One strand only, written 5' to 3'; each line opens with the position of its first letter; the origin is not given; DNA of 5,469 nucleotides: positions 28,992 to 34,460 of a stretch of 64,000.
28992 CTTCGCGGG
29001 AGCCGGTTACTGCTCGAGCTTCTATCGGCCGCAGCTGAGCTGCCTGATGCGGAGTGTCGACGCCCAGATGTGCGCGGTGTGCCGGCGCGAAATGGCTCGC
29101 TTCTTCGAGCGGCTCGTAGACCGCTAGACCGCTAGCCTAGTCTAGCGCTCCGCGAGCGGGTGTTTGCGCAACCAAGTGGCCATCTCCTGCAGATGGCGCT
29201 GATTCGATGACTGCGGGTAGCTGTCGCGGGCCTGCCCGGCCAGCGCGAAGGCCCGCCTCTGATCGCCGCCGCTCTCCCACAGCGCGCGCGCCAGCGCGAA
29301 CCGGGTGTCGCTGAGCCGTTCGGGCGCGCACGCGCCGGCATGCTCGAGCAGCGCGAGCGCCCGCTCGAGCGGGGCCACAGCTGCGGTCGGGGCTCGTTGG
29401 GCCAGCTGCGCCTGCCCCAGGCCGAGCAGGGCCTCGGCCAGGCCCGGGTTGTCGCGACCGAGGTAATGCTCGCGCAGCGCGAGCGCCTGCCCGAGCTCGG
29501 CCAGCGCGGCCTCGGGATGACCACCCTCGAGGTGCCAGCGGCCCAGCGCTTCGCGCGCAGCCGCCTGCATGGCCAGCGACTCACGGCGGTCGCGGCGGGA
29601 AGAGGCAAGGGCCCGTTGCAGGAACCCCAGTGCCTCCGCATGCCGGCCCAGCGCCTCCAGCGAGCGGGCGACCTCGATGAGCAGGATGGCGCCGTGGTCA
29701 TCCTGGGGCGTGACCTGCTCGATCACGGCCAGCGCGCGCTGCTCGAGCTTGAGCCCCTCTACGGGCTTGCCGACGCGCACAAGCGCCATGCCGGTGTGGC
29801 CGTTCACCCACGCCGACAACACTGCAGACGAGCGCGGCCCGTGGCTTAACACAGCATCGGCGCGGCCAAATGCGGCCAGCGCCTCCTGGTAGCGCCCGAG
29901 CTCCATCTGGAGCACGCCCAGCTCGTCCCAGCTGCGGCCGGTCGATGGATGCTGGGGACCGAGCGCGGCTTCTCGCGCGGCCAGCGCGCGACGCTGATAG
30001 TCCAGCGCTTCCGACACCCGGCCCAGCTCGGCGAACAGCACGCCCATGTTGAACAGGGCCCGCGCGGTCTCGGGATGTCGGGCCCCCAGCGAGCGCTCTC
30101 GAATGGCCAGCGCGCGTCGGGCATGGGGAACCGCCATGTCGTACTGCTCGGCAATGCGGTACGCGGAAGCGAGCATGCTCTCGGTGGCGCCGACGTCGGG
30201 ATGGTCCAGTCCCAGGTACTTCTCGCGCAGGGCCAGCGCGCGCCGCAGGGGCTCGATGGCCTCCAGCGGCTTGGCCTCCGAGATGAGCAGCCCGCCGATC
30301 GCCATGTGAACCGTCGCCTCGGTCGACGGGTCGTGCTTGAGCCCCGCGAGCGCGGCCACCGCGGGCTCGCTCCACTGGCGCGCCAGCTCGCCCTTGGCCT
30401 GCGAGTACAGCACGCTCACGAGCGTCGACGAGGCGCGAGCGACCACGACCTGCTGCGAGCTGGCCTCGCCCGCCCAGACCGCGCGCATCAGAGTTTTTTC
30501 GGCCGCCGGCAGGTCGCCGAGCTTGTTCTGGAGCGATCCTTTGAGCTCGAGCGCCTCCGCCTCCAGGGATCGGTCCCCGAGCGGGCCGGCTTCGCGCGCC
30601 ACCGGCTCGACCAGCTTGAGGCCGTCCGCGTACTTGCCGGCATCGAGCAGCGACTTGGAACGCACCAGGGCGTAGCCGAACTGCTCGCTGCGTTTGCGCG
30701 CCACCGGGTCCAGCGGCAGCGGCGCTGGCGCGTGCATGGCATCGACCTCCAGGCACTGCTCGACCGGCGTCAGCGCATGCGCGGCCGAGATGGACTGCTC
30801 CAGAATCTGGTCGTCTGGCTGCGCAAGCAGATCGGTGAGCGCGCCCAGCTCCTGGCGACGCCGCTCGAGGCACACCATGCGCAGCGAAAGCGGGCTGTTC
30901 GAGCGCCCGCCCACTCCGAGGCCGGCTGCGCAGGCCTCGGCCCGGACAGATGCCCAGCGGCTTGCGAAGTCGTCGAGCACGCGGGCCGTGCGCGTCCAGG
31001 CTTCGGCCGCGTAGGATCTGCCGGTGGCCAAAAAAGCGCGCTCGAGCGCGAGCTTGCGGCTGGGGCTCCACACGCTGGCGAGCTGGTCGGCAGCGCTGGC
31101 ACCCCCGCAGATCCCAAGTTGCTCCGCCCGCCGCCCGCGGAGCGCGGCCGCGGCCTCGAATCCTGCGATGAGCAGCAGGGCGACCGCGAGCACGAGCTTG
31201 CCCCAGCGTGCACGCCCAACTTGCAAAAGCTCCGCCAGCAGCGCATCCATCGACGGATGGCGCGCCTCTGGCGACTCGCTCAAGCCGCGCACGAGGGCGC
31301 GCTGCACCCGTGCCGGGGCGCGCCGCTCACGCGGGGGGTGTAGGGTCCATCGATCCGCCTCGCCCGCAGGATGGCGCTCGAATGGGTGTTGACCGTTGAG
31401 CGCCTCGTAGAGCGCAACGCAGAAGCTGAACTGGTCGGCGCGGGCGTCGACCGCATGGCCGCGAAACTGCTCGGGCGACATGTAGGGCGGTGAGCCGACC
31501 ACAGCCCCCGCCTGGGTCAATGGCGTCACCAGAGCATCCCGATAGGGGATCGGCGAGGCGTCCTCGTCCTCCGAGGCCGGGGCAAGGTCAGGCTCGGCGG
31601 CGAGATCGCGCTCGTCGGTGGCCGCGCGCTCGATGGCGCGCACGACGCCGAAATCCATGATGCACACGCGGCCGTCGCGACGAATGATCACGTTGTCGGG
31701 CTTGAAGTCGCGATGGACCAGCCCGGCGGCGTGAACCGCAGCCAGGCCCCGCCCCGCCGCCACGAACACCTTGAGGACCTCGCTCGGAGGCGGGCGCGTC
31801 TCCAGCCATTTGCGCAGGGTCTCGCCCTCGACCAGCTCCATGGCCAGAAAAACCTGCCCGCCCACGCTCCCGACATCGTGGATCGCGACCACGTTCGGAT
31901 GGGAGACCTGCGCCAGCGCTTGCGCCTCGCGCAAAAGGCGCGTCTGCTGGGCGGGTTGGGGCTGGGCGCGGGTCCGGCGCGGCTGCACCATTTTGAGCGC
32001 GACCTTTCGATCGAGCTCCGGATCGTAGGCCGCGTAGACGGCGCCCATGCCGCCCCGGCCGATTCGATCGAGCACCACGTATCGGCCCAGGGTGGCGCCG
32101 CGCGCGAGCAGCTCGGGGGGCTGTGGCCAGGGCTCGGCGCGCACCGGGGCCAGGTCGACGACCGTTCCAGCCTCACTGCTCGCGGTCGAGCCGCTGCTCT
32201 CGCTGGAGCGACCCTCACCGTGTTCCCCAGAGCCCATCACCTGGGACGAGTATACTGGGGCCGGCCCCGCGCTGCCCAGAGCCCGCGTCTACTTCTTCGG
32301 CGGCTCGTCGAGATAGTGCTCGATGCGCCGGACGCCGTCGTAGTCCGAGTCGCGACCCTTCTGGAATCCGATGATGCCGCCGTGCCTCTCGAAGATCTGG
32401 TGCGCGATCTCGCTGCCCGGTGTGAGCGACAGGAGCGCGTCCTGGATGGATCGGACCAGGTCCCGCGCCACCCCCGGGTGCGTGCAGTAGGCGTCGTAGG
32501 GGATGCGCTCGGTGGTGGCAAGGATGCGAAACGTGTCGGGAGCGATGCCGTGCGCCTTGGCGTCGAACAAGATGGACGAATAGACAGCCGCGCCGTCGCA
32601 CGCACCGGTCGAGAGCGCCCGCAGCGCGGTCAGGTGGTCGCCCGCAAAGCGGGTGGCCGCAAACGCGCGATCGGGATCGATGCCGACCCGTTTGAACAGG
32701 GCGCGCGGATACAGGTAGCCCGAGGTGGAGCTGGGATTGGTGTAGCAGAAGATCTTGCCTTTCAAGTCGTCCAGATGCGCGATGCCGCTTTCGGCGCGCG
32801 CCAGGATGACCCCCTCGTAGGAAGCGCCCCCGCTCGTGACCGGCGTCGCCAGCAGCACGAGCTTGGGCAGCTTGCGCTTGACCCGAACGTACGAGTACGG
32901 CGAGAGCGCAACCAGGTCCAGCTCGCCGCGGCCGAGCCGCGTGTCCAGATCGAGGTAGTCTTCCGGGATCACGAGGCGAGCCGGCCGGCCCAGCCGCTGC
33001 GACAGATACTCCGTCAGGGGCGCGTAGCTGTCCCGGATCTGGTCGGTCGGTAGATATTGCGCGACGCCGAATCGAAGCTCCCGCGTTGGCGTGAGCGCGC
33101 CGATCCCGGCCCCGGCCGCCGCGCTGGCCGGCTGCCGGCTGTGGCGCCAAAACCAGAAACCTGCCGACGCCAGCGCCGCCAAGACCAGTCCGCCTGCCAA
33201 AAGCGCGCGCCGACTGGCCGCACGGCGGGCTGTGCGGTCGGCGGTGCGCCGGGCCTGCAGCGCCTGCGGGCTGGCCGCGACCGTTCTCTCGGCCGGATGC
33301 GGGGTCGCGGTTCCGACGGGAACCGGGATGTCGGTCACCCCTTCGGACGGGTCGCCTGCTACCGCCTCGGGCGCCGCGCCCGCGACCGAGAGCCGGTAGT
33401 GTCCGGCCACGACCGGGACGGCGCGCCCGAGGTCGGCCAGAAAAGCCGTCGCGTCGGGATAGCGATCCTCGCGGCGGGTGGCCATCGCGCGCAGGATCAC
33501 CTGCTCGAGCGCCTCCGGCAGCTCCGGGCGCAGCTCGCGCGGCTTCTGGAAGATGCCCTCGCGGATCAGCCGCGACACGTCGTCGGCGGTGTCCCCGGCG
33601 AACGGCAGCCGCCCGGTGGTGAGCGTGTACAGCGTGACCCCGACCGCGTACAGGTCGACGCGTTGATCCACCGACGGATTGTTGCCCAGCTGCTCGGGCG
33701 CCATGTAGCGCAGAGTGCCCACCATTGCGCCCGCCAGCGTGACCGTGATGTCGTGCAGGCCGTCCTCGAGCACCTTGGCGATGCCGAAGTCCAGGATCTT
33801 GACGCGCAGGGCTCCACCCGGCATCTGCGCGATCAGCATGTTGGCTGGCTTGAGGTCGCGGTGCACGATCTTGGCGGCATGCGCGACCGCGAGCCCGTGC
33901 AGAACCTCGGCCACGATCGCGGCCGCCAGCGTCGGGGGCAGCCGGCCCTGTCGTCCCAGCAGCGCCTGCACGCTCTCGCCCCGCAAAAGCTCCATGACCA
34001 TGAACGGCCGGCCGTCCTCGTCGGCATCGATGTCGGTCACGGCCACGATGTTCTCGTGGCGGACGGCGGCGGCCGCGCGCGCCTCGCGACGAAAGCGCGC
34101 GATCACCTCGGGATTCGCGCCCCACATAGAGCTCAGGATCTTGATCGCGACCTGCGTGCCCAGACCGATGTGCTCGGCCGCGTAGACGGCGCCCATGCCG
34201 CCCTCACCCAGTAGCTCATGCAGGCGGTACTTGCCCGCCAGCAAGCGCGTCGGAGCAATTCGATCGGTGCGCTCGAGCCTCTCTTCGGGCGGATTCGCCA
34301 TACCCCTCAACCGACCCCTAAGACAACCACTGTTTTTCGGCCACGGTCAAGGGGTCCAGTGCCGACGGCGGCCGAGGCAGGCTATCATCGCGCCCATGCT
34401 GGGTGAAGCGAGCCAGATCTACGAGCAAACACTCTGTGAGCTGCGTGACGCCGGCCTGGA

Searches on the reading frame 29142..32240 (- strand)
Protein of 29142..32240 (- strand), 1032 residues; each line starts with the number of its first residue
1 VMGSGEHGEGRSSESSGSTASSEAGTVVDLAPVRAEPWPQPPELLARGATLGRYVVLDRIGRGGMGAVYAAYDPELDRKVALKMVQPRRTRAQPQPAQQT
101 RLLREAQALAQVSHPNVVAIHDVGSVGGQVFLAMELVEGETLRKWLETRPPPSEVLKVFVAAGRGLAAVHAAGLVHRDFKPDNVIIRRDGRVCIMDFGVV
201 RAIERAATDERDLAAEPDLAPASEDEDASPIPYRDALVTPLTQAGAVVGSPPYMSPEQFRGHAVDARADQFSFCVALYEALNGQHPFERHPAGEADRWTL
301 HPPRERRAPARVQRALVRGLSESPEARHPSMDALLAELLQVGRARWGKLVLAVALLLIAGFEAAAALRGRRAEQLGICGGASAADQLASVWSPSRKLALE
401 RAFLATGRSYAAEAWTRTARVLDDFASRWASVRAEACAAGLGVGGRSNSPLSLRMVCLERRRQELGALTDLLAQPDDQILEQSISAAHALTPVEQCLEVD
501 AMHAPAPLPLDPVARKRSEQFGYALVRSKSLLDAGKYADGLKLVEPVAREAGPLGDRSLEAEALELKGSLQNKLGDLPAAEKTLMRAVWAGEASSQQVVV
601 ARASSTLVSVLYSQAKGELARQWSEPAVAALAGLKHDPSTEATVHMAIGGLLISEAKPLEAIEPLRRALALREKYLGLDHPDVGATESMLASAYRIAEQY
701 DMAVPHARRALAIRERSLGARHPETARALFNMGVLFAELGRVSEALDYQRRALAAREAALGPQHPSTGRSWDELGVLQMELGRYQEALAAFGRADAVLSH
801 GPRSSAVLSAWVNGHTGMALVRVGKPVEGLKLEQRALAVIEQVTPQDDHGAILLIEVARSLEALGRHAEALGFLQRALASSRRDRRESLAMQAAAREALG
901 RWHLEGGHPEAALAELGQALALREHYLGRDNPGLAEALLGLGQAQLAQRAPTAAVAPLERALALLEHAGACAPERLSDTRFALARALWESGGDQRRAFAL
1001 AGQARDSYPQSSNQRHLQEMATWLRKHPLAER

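Call 6: search_protein_families(library=pfam, proteins=[window:29142-32240:-], max_evalue=0.01)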
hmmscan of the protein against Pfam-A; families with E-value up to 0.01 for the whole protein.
window:29142-32240:- (1032 aa): 16 families
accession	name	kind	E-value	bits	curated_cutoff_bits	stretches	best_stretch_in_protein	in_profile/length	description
PF13424.12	TPR_12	-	4.9e-45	152.1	30.1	5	684-758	3-77/77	Tetratricopeptide repeat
PF00069.31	Pkinase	-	7.7e-37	127.6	31.7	1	54-291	1-201/263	Protein kinase domain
PF13374.12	TPR_10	-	1.1e-26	92.5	27.5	3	725-765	1-41/42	Tetratricopeptide repeat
PF07714.23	PK_Tyr_Ser-Thr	-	1.3e-25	90.6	23.1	2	58-208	5-157/258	Protein tyrosine and serine/threonine kinase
PF24885.1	TPR_NPHP3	-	7e-20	71.9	100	2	645-736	102-193/239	Nephrocystin-3 TPR domain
PF00515.34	TPR_1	-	5.4e-15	54.9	27.8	0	726-753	1-28/34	Tetratricopeptide repeat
PF13181.12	TPR_8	-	4.2e-11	42.5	25.7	0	726-756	1-31/34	Tetratricopeptide repeat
PF13432.12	TPR_16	-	6.1e-11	43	32.7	3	689-756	2-61/65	Tetratricopeptide repeat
PF07719.23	TPR_2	-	8.3e-11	41.6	27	2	770-794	3-27/34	Tetratricopeptide repeat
PF01636.29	APH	-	2.9e-07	30.9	23.2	2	82-172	25-110/239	Phosphotransferase enzyme family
PF13174.12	TPR_6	-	6.1e-06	27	26.3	0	979-1011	2-33/33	Tetratricopeptide repeat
PF03109.22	ABC1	-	3.5e-05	23.5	22.9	1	127-207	140-221/244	ABC1 atypical kinase-like domain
PF13176.12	TPR_7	-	4.8e-05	23.6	27.9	0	854-884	2-34/36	Tetratricopeptide repeat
PF12895.13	ANAPC3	-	0.00091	19.9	27.2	0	776-793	64-81/82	Anaphase-promoting complex, cyclosome, subunit 3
PF06293.20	Kdo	-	0.0018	18.2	21.3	1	98-204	54-173/207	Lipopolysaccharide kinase (Kdo/WaaP) family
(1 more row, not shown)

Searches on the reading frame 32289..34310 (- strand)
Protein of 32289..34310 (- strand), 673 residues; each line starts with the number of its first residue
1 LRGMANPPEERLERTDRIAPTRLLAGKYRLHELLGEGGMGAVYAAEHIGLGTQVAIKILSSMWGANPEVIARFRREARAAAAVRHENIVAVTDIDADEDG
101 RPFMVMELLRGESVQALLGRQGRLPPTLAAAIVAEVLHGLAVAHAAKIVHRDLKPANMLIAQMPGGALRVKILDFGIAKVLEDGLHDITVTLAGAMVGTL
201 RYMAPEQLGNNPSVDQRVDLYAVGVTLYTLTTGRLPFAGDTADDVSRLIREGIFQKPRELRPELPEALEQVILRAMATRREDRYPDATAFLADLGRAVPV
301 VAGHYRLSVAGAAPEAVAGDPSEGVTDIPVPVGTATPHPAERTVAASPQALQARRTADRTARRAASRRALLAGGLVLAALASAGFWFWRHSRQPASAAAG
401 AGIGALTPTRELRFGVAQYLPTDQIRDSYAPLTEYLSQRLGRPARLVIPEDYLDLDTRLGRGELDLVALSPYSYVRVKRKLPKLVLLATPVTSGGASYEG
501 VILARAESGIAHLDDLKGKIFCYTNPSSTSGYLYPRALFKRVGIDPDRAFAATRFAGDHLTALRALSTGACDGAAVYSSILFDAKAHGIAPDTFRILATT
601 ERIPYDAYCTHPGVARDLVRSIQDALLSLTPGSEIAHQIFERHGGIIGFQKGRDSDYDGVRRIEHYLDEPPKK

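Call 6: search_protein_families(library=pfam, proteins=[window:32289-34310:-], max_evalue=0.01)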
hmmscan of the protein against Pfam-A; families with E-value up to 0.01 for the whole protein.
window:32289-34310:- (673 aa): 6 families
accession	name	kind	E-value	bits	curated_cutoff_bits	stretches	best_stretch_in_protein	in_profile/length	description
PF12974.12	Phosphonate-bd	-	4.8e-59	200.1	27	1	414-657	1-242/242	ABC transporter, phosphonate, periplasmic substrate-binding protein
PF00069.31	Pkinase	-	1.6e-46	159.3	31.7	1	28-283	1-251/263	Protein kinase domain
PF07714.23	PK_Tyr_Ser-Thr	-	6.7e-28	98.1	23.1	1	30-283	3-248/258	Protein tyrosine and serine/threonine kinase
PF03109.22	ABC1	-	2.2e-05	24.2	22.9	1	74-183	111-219/244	ABC1 atypical kinase-like domain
PF13531.11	SBP_bac_11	-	0.00083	19.6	25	1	500-644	81-225/227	Bacterial extracellular solute-binding protein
PF06293.20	Kdo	-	0.0099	15.8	21.3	0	95-175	85-166/207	Lipopolysaccharide kinase (Kdo/WaaP) family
